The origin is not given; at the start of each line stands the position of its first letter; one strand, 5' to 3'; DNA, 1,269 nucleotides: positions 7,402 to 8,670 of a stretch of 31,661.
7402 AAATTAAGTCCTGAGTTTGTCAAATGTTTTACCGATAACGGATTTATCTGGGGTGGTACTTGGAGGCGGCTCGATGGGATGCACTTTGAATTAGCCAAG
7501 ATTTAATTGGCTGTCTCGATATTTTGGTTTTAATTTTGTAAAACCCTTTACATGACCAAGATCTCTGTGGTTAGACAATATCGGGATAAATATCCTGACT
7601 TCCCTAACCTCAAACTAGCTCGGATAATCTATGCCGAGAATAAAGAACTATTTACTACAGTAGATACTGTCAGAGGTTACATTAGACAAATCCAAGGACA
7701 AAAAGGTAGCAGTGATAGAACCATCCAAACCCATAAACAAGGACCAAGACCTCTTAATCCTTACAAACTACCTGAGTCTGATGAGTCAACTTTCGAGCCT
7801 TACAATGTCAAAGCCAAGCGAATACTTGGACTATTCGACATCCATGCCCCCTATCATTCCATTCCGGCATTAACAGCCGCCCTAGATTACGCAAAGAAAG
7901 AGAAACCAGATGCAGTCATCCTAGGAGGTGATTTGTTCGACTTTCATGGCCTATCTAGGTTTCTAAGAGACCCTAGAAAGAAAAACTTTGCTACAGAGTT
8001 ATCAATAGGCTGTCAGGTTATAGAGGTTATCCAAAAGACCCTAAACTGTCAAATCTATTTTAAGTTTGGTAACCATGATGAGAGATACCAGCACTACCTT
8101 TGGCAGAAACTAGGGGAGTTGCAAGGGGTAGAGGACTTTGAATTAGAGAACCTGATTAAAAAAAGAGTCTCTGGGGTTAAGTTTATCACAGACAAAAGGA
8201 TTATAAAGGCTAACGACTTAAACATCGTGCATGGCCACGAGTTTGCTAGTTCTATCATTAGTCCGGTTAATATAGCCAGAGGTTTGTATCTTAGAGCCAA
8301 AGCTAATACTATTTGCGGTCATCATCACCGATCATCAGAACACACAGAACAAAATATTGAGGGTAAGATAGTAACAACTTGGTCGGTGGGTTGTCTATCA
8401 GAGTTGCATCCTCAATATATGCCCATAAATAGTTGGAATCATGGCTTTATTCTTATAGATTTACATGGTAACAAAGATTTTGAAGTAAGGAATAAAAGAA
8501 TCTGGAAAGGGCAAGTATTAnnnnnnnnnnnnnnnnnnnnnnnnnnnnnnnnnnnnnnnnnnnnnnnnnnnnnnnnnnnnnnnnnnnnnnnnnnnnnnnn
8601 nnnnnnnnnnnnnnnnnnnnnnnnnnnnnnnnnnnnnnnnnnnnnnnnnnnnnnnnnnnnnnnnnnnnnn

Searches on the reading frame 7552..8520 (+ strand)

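Call 35: search_protein_families(library=pfam, proteins=[window:7552-8520:+], max_evalue=0.001)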
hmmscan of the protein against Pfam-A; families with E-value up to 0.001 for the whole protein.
window:7552-8520:+ (323 aa): 2 families
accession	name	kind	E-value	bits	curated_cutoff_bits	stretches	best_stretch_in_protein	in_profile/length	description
PF00149.33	Metallophos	-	2.9e-08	34.8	21.5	1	96-230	8-156/191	Calcineurin-like phosphoesterase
PF12850.12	Metallophos_2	-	0.00098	19.6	27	0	96-267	8-125/154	Calcineurin-like phosphoesterase superfamily domain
